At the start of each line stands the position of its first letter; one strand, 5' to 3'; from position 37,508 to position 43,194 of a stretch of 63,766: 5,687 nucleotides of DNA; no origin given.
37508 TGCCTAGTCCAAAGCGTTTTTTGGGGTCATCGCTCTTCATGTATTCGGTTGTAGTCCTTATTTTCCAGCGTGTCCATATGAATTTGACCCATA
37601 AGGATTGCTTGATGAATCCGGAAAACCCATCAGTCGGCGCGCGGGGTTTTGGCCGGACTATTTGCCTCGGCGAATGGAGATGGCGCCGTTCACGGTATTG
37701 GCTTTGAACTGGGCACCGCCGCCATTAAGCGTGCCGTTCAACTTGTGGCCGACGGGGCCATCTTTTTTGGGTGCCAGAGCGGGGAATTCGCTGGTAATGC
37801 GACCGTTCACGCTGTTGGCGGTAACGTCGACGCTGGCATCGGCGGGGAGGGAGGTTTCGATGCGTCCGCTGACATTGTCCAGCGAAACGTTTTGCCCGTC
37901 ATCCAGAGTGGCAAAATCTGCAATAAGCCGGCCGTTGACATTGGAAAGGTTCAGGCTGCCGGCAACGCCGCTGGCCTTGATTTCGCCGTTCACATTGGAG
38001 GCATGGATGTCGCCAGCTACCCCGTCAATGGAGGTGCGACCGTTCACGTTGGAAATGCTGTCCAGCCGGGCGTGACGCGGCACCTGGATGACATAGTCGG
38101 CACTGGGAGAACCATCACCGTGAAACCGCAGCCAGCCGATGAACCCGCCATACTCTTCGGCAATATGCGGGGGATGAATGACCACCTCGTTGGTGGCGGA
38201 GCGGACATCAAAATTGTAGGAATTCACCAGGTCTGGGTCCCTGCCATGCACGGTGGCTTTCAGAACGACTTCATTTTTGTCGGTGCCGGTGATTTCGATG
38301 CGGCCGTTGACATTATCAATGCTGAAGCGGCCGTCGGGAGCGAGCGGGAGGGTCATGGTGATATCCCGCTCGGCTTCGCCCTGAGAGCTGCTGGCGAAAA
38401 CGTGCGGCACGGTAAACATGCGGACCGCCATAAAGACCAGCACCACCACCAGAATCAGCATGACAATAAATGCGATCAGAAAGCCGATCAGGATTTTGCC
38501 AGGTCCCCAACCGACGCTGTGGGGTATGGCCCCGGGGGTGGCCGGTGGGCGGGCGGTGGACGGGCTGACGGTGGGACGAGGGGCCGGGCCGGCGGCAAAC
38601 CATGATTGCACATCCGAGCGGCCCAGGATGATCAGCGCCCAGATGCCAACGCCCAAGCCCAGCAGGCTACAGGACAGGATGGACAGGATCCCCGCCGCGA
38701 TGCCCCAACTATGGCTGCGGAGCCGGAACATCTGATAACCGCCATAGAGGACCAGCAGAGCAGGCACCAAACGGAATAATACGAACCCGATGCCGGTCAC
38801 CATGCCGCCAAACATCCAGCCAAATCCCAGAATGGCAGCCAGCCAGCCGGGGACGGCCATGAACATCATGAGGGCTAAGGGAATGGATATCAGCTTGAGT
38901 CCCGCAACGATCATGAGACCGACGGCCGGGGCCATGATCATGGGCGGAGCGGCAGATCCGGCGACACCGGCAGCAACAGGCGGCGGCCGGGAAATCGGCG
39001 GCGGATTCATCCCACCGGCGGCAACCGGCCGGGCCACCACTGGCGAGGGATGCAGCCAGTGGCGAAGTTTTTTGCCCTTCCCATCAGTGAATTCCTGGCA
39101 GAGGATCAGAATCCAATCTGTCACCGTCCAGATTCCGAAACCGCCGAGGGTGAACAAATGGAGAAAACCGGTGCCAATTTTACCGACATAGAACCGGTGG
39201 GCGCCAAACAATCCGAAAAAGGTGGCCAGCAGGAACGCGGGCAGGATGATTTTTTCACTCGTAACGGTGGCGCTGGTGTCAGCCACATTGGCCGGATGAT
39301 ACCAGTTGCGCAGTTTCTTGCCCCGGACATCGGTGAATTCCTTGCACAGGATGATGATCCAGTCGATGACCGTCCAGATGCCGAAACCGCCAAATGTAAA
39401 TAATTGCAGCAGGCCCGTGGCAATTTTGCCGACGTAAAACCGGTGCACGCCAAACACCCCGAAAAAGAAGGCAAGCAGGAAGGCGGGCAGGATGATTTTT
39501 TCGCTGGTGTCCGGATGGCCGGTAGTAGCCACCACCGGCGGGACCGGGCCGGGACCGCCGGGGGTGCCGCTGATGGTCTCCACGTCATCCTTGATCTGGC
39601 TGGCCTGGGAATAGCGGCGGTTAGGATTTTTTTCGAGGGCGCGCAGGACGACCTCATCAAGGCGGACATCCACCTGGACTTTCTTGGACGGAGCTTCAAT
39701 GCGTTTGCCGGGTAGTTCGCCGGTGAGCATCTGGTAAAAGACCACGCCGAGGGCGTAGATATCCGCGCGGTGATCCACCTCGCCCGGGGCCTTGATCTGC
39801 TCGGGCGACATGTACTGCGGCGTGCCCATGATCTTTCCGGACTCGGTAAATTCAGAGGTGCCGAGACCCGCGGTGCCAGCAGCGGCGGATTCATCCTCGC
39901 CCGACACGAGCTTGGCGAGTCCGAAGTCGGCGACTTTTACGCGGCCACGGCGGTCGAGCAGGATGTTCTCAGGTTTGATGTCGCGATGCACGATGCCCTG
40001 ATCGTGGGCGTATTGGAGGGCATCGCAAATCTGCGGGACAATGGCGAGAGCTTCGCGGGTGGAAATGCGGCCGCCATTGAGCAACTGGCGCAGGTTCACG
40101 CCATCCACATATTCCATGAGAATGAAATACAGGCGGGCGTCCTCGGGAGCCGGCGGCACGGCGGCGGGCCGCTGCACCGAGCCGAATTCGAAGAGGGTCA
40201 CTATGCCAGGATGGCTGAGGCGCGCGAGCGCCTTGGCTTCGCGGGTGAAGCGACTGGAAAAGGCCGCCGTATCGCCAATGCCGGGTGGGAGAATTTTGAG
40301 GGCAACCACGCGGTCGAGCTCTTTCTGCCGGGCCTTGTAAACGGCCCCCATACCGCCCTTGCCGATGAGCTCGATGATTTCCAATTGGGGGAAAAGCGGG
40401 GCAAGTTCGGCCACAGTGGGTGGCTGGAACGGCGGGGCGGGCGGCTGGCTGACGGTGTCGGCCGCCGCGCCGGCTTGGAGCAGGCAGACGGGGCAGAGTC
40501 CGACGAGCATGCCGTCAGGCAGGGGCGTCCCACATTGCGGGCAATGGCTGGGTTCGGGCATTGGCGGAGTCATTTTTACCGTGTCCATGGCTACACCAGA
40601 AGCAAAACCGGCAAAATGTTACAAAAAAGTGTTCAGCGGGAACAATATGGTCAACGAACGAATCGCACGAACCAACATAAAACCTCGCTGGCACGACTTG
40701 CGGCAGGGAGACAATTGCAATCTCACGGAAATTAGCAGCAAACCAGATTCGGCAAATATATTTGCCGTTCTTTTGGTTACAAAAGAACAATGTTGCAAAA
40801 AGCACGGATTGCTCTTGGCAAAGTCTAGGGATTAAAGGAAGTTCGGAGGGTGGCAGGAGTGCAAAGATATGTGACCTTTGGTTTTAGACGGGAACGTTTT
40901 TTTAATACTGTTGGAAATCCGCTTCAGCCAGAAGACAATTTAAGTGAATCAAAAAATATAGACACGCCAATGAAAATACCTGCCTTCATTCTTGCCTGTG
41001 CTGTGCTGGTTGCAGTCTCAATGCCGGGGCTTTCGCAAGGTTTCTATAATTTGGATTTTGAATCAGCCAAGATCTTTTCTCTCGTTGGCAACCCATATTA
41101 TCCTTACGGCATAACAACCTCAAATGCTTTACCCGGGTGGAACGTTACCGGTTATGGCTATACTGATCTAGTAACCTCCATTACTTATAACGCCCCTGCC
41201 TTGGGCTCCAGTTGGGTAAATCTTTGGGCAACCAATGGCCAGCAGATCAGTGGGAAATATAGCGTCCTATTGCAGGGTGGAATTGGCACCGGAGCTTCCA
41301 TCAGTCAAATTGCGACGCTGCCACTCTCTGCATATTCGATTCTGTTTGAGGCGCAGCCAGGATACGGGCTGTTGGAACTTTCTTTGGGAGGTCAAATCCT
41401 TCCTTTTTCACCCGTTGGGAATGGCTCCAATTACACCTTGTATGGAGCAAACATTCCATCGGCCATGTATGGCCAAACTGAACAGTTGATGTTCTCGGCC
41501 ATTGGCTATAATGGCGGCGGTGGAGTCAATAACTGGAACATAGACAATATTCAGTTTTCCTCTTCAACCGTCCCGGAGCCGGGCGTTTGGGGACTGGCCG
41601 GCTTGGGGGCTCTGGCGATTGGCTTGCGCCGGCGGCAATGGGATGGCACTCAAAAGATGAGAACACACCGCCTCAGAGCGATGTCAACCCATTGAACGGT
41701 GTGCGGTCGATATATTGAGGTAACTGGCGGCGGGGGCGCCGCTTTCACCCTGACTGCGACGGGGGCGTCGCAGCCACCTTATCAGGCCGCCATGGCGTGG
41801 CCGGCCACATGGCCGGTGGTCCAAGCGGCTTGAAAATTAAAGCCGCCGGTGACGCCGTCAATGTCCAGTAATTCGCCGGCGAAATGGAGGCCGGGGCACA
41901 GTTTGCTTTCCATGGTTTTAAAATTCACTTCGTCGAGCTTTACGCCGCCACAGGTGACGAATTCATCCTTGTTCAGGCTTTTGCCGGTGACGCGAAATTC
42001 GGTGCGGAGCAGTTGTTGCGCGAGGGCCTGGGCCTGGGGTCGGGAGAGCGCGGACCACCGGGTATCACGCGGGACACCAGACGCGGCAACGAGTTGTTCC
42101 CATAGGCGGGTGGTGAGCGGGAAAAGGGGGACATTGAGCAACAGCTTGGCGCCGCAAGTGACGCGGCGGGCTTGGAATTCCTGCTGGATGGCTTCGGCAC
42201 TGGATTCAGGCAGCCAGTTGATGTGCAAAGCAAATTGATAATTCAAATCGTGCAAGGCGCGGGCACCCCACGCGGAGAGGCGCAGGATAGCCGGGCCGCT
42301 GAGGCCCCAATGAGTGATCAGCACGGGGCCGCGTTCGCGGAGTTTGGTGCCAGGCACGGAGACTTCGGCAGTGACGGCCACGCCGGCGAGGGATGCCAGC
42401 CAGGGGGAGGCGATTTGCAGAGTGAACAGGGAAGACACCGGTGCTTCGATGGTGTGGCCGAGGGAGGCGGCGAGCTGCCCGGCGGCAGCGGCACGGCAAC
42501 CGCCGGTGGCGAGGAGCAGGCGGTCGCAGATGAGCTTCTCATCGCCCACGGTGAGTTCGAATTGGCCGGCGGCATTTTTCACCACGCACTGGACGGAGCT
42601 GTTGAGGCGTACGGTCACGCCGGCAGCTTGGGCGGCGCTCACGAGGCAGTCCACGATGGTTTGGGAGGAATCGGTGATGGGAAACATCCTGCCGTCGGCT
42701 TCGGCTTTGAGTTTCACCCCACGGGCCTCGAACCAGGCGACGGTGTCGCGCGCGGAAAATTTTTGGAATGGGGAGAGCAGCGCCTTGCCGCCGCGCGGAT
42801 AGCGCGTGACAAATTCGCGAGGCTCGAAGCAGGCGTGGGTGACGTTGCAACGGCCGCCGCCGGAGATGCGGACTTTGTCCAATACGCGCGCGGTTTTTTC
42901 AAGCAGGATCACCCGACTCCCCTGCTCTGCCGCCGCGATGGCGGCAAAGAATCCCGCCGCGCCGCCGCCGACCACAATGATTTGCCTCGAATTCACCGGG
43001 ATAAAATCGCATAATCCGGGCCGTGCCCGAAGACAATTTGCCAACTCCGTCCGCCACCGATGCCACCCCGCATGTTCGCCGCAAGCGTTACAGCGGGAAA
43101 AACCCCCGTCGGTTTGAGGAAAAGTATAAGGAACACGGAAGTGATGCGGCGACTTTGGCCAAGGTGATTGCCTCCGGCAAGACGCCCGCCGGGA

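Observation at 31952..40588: Duplicated ECF-sigma / Hanks-kinase signalling island with a pseudopilin gene wedged inside (STK2 - pseudopilin - sigma2 - STK1 - sigma1)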

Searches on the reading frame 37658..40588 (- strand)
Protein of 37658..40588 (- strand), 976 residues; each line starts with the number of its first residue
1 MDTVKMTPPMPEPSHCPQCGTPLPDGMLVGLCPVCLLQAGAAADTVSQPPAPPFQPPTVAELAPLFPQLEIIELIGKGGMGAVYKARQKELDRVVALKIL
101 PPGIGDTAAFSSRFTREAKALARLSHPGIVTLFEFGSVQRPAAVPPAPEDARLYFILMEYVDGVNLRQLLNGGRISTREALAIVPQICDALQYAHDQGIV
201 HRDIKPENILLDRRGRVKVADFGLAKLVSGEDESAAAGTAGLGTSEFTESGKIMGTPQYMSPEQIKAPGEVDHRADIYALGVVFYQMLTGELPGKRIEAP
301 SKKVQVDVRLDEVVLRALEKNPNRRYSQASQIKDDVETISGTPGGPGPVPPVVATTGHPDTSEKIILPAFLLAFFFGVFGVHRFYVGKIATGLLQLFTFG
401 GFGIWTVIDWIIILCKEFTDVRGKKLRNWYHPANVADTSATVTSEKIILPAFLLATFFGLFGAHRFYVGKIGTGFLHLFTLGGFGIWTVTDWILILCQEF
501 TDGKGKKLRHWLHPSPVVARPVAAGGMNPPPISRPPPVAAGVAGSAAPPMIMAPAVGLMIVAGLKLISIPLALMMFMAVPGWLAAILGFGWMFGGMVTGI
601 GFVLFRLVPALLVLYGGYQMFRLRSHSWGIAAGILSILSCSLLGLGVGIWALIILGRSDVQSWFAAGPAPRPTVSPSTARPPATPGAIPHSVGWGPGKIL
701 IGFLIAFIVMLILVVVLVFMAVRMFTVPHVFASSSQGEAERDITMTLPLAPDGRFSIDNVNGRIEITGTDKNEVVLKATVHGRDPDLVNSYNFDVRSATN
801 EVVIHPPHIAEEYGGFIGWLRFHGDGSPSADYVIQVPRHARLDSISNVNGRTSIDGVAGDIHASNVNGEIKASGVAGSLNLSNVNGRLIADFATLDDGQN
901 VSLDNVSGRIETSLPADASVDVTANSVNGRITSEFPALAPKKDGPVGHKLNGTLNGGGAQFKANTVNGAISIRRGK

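Call 3: search_protein_families(library=pfam, proteins=[window:37658-40588:-], max_evalue=0.01)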
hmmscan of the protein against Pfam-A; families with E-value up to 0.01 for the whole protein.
window:37658-40588:- (976 aa): 8 families
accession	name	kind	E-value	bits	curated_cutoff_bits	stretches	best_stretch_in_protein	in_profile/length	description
PF00069.31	Pkinase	-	2.5e-48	165.2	31.7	1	70-316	2-218/263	Protein kinase domain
PF05154.21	TM2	-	2.6e-30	104.8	27.9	2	367-411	6-51/51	TM2 domain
PF07714.23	PK_Tyr_Ser-Thr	-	1.1e-29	104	23.1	1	70-301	2-212/258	Protein tyrosine and serine/threonine kinase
PF14531.12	Kinase-like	-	3.4e-07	30.2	25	1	185-298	152-255/289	Kinase-like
PF03109.22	ABC1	-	3.5e-06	26.8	22.9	1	155-229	144-218/244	ABC1 atypical kinase-like domain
PF13349.12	DUF4097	-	5.3e-06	26.4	22.9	1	867-973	145-247/247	Toastrack DUF4097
PF01636.29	APH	-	6.6e-05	23.2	23.2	1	184-225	154-197/239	Phosphotransferase enzyme family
PF17667.7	Pkinase_fungal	-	0.0031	16.7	24.1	1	190-254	298-366/387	Fungal protein kinase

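Call 4: search_protein_families(library=ncbifam, proteins=[window:37658-40588:-], max_evalue=0.01)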
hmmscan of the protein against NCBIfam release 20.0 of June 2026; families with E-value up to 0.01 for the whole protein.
window:37658-40588:- (976 aa): 23 families
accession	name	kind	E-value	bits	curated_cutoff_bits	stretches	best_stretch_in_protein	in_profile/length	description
NF033483.0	PknB_PASTA_kin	equivalog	2.2e-81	274.6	450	1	70-340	10-269/563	Stk1 family PASTA domain-containing Ser/Thr kinase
NF052427.1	StpK7MSMEG_1200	equivalog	3.4e-49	167.8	900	1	66-338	6-267/601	serine/threonine protein kinase StpK7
NF009651.0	PRK13184.1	equivalog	1.7e-48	165.3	839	1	69-338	4-289/932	serine/threonine-protein kinase PknD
NF047741.1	antiphage_MADS6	equivalog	5.8e-45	153.9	460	2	149-342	268-463/612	methylation-associated defense system protein kinase MAD6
TIGR03903.1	TOMM_kin_cyc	equivalog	2.6e-35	121.6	705.75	1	94-294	5-191/1267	TOMM system kinase/cyclase fusion protein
NF033442.0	BREX_PglW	equivalog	2e-20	72.2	990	1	108-308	251-442/1391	BREX system serine/threonine kinase PglW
NF053615.1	SerThrKinAfsKStmc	equivalog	1.7e-19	70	1300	1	69-293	15-212/809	protein serine/threonine kinase AfsK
NF038150.1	lanthi_synth_IV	equivalog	1.9e-18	66.2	650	1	73-322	195-423/851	class IV lanthionine synthetase LanL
NF043056.1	T4SS_LegK1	equivalog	2.3e-10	39.7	550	1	154-284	154-280/516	Dot/Icm T4SS effector kinase LegK1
NF011463.0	PRK14879.1-4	equivalog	2.8e-10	40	188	1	106-235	57-170/237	Kae1-associated kinase Bud32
NF038151.1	lanthi_synth_III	equivalog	1e-09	37.4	575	1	80-246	233-403/833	class III lanthionine synthetase LanKC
NF049997.1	LiaG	equivalog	4.1e-09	36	285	1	865-972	184-286/286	LiaG family protein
TIGR03724.2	arch_bud32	equivalog_domain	1.5e-08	34.4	125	1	154-235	68-141/193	KEOPS complex kinase/ATPase Bud32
NF011464.0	PRK14879.1-7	equivalog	1.6e-08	34.6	246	1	151-227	78-151/221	Kae1-associated kinase Bud32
NF058632.1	SerThrKinPrkT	equivalog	5.9e-07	28.8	280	1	70-222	24-162/322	serine/threonine protein kinase PrkT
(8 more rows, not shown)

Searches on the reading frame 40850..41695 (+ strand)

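Call 8: search_protein_families(library=pfam, proteins=[window:40850-41695:+], max_evalue=0.001)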
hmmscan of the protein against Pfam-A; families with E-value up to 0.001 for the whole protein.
window:40850-41695:+ (281 aa): 1 family
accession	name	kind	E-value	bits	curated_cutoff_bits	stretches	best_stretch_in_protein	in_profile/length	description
PF07589.16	PEP-CTERM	-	6.6e-06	26.4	20.7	1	240-262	1-24/24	PEP-CTERM motif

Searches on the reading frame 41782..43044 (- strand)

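Call 8: search_protein_families(library=pfam, proteins=[window:41782-43044:-], max_evalue=0.001)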
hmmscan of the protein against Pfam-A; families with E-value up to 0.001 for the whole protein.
window:41782-43044:- (420 aa): 12 families
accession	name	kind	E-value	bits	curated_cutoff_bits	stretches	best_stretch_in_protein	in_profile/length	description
PF03486.20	HI0933_like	-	9.6e-80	268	50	1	21-416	2-243/244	HI0933-like protein Rossmann domain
PF22780.1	HI0933_like_1st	-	2.5e-30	105.9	27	1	205-363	3-165/165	HI0933-like protein barrel and H2TH domain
PF00890.30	FAD_binding_2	-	1.6e-10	41.2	20.4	1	22-119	2-108/414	FAD binding domain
PF07992.20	Pyr_redox_2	-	6.8e-08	32.7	26.1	1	21-182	2-109/291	Pyridine nucleotide-disulphide oxidoreductase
PF01134.28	GIDA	-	3.5e-07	30.1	22.1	1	21-51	1-32/391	Glucose inhibited division protein A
PF12831.13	FAD_oxidored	-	8e-07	29.1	27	1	22-52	2-32/416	FAD dependent oxidoreductase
PF01266.30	DAO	-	9.3e-07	29.1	27.9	1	22-51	2-31/353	FAD dependent oxidoreductase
PF13738.12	Pyr_redox_3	-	3e-06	27.1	30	0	23-52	1-31/305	Pyridine nucleotide-disulphide oxidoreductase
PF13450.12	NAD_binding_8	-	6.7e-05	23.5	21.9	1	24-54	1-31/68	NAD(P)-binding Rossmann-like domain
PF00070.33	Pyr_redox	-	0.00018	22.4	22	0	22-55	2-35/82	Pyridine nucleotide-disulphide oxidoreductase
PF01494.25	FAD_binding_3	-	0.00079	19.2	22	0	21-86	3-66/349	FAD binding domain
PF01262.27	AlaDh_PNT_C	-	0.00096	19.1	23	0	16-68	24-78/214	Alanine dehydrogenase/PNT, C-terminal domain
